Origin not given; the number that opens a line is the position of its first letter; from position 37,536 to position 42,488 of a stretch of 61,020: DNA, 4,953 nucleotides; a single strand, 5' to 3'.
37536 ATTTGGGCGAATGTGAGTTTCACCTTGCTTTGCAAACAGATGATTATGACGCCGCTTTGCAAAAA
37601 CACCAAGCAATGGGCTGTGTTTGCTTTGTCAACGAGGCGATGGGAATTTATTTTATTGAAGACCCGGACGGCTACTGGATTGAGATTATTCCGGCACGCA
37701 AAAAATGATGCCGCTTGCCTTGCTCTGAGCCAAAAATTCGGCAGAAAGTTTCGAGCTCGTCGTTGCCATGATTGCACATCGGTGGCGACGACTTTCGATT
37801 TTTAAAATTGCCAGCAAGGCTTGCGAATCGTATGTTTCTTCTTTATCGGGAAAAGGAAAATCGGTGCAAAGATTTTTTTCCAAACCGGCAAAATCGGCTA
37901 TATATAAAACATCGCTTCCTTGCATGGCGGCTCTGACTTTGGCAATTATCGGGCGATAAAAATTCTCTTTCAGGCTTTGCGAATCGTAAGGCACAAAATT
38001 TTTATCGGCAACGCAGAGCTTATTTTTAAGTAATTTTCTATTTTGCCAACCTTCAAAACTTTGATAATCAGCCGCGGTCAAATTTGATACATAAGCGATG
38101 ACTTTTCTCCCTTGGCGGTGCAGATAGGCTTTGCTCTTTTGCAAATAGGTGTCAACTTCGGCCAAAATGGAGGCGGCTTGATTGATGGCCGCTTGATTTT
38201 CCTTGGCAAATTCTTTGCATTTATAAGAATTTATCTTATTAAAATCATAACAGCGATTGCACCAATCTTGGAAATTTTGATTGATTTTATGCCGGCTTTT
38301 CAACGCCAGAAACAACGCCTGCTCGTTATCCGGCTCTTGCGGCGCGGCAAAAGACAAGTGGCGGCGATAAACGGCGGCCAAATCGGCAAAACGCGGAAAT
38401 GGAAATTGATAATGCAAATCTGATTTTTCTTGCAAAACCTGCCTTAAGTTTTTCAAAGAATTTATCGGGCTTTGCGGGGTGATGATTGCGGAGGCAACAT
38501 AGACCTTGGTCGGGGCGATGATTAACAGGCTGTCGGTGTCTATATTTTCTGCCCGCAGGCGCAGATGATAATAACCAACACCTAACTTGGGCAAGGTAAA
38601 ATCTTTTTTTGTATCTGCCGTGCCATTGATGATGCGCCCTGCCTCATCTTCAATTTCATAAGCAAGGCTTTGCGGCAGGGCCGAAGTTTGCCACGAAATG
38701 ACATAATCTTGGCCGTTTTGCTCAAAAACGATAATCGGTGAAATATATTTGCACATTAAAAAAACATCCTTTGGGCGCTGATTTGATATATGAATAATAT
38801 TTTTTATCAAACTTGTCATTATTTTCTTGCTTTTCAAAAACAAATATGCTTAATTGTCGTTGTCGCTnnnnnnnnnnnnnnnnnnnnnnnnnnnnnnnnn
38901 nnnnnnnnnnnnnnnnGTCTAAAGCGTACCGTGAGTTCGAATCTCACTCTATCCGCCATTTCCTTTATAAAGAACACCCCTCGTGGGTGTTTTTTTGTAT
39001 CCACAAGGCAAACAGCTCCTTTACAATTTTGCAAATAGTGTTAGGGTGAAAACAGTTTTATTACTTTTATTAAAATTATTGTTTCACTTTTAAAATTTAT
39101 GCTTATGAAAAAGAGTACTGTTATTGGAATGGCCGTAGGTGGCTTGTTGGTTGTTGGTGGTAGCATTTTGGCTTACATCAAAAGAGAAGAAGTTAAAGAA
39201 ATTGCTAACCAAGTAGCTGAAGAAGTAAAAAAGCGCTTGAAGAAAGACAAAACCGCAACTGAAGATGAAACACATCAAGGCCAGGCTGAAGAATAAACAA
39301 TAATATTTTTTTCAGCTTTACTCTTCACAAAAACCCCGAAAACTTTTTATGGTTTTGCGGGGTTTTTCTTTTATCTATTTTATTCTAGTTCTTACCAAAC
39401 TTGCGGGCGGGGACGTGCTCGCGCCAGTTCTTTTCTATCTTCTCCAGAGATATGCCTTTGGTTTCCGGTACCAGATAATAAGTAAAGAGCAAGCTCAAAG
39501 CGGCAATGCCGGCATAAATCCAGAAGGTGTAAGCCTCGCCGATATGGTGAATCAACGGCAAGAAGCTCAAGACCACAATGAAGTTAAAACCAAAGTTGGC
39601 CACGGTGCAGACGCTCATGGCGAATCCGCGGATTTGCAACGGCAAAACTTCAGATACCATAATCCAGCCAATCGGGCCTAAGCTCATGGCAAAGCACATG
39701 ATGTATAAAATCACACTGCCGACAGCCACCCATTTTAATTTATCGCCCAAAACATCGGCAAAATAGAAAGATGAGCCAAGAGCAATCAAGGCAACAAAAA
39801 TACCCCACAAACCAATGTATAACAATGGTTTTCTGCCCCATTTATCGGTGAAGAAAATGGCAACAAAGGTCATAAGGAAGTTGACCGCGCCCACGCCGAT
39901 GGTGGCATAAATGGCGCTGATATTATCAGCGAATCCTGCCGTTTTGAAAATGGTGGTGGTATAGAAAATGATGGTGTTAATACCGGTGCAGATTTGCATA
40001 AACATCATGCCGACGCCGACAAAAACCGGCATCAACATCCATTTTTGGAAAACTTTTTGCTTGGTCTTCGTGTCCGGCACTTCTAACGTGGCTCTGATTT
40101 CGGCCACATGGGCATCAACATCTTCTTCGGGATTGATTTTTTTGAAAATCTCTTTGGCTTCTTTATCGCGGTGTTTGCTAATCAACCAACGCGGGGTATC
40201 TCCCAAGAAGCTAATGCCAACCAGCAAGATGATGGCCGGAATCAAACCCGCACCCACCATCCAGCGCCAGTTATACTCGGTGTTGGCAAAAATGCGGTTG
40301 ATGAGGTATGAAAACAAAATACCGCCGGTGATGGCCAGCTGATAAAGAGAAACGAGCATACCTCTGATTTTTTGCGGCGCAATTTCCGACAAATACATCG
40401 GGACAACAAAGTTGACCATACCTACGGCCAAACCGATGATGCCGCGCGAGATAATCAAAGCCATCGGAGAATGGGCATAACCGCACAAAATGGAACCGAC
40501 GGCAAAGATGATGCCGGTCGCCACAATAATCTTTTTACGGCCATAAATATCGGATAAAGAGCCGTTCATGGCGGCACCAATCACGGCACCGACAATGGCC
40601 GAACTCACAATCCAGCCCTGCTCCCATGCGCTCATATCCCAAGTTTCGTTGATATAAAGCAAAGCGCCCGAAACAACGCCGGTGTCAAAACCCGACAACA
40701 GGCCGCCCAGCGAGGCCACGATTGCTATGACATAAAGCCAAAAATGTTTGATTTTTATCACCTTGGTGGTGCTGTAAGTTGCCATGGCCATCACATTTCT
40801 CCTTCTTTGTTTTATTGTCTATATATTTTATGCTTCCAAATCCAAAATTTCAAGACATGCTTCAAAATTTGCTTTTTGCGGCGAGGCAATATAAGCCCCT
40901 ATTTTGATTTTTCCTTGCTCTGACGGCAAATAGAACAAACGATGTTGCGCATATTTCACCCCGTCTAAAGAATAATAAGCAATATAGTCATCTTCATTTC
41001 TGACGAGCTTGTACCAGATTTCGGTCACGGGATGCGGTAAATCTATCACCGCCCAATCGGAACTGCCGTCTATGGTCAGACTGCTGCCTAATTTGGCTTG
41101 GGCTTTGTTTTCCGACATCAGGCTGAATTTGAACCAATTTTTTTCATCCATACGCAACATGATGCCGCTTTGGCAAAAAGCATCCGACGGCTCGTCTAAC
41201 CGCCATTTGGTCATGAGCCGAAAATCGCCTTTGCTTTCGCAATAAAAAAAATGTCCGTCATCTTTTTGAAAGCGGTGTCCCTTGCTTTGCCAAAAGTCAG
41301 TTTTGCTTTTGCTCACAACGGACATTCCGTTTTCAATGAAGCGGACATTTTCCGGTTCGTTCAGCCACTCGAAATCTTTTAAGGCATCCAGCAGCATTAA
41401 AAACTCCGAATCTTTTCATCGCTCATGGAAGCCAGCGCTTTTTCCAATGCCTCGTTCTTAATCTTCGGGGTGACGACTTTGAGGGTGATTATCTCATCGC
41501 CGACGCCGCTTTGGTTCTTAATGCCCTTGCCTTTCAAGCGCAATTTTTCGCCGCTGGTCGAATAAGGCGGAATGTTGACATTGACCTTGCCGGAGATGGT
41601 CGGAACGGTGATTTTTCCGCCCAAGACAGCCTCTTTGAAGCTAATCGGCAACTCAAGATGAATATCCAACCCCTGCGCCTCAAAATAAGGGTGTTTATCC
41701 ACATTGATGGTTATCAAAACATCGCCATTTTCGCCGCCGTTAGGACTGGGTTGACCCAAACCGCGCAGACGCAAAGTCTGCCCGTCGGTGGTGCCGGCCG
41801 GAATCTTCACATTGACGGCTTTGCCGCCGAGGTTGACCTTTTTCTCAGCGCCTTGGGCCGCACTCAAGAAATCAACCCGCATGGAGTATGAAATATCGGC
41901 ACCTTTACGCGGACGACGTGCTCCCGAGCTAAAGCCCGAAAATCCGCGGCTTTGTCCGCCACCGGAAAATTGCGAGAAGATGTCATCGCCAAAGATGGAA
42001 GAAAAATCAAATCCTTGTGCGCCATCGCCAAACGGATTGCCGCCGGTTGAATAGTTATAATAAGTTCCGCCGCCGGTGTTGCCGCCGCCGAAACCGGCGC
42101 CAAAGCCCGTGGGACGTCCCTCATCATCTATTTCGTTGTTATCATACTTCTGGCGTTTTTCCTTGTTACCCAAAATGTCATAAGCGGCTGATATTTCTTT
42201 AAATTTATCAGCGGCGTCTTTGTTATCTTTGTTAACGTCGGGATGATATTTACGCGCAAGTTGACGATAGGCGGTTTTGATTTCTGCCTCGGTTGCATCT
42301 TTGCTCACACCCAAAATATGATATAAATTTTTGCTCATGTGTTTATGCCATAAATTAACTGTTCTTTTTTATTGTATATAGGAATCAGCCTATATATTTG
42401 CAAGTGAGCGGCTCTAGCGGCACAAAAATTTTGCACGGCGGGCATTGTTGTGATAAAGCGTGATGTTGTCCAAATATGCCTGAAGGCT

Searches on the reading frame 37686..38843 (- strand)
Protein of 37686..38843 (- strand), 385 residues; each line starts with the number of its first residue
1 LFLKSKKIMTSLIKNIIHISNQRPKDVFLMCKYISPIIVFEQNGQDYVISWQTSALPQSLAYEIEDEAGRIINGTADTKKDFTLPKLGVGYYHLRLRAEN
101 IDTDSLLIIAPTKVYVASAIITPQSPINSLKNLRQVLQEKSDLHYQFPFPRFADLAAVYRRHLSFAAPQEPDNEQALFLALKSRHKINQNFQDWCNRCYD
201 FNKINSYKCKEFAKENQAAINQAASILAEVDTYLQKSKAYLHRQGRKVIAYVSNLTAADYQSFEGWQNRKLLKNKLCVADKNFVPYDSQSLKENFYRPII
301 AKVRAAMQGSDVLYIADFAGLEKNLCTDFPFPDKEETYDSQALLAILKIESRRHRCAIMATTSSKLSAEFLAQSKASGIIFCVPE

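Call 13: search_protein_families(library=ncbifam, proteins=[window:37686-38843:-], max_evalue=0.00001)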
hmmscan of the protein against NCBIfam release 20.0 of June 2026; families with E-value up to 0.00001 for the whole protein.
window:37686-38843:- (385 aa): 2 families
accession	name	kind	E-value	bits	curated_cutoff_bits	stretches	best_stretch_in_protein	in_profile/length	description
NF008274.0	PRK11052.1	equivalog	1.9e-15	56.5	806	2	26-121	46-138/695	4-alpha-glucanotransferase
NF011077.0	PRK14507.1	equivalog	8.5e-10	36.6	2148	1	172-360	325-528/1693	malto-oligosyltrehalose synthase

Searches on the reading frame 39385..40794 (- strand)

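Call 13: search_protein_families(library=ncbifam, proteins=[window:39385-40794:-], max_evalue=0.00001)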
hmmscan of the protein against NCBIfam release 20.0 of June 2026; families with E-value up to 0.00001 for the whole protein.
window:39385-40794:- (469 aa): 27 families (the best 25 are shown)
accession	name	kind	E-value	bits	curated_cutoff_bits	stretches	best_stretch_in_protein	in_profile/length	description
TIGR00879.1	SP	subfamily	1.5e-119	399.9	237.8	1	10-453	45-510/510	sugar porter family MFS transporter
NF052357.1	GlucTporGlcPStph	equivalog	1.8e-104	350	750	1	21-463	6-443/445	glucose transporter GlcP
NF007484.0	PRK10077.1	equivalog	8e-88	295.4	608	1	16-460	6-475/480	D-xylose transporter XylE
TIGR00895.1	2A0115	subfamily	2.5e-35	122.1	418.55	1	15-338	11-332/398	aromatic acid/H+ symport family MFS transporter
TIGR00898.1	2A0119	subfamily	2.8e-30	105.6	550.75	1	52-451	118-504/506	cation transport protein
NF008586.0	PRK11551.1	equivalog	7.2e-19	68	410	1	29-222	22-215/406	3-(3-hydroxy-phenyl)propionate transporter MhpT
TIGR00891.1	2A0112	subfamily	8.8e-19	67.8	552.9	1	26-322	16-304/405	sialate:H+ symport family MFS transporter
NF053517.1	HbztTptrPcaK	equivalog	1.1e-18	67.5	770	1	20-304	17-295/437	4-hydroxybenzoate transporter PcaK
NF003024.0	PRK03893.1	subfamily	8.9e-17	61.1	604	1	25-209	24-206/497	sialate:H+ symport family MFS transporter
TIGR00883.1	2A0106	subfamily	5.5e-13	48.7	443.45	1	71-433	49-397/400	metabolite/H+ symporter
TIGR00880.1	2_A_01_02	superfamily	9.2e-13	48.5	131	1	62-194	3-134/141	multidrug resistance protein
TIGR00893.1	2A0114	subfamily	1.3e-12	47.4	395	1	41-442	13-399/399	D-galactonate transporter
NF000009.1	tet_MFS_Tcr3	exception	3.8e-11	42.2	1000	1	29-178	38-191/512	tetracycline efflux MFS transporter Tcr3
NF000095.1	tet_MFS_OtrB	exception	4.5e-11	42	999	1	31-178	35-186/563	oxytetracycline resistance efflux MFS transporter OtrB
NF008963.0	PRK12307.1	equivalog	1.1e-10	41.2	637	1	26-212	22-207/426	MFS transporter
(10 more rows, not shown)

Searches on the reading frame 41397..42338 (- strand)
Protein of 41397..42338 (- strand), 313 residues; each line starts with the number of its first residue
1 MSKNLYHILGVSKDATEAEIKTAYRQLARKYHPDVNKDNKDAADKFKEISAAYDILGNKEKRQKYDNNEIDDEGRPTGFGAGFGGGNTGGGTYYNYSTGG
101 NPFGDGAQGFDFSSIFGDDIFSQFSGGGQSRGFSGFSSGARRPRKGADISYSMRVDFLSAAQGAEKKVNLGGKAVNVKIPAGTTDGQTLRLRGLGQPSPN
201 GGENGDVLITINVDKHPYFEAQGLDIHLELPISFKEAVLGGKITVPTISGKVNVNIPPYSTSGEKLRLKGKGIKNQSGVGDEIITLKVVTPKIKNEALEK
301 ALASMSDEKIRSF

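Call 13: search_protein_families(library=ncbifam, proteins=[window:41397-42338:-], max_evalue=0.00001)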
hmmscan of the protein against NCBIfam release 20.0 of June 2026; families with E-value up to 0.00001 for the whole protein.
window:41397-42338:- (313 aa): 13 families
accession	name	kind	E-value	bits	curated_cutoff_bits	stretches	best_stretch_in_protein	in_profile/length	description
TIGR02349.1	DnaJ_bact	equivalog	1.8e-72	244.7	377.2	2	6-170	3-140/354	molecular chaperone DnaJ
NF008035.0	PRK10767.1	subfamily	1.9e-62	211.5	338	2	173-305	210-344/374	molecular chaperone DnaJ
NF010872.0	PRK14279.1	equivalog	4e-59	200.7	556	2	172-305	241-375/394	molecular chaperone DnaJ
NF010892.0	PRK14299.1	equivalog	5e-57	193.3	392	1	3-303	4-284/291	chaperone protein DnaJ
NF010894.0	PRK14301.1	equivalog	5.4e-53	180.3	548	2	173-303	213-345/373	chaperone protein DnaJ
NF007618.0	PRK10266.1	equivalog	1.7e-51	175.5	403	1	3-299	4-284/306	curved DNA-binding protein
NF010874.0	PRK14281.1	equivalog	1.5e-48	165.9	619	2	168-296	230-360/397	chaperone protein DnaJ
NF010871.0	PRK14278.1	equivalog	7.8e-48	163.2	502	2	1-85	1-87/378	molecular chaperone DnaJ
NF010885.0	PRK14292.1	equivalog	1.9e-47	162.1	585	2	173-302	213-342/371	chaperone protein DnaJ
NF037946.1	terminal_TopJ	equivalog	6.5e-35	120.8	300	2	4-75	6-76/810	terminal organelle assembly protein TopJ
TIGR03835.1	termin_org_DnaJ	equivalog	1.3e-25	90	512.25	1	4-69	3-67/871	terminal organelle assembly protein TopJ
NF050028.1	CldAdptActJ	equivalog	7.3e-11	42.4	150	1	4-65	3-69/93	cold adaptation protein ActJcold adaptation protein ActJ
NF006948.0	PRK09430.1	equivalog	9.1e-07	28.7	162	1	5-59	202-263/267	co-chaperone DjlA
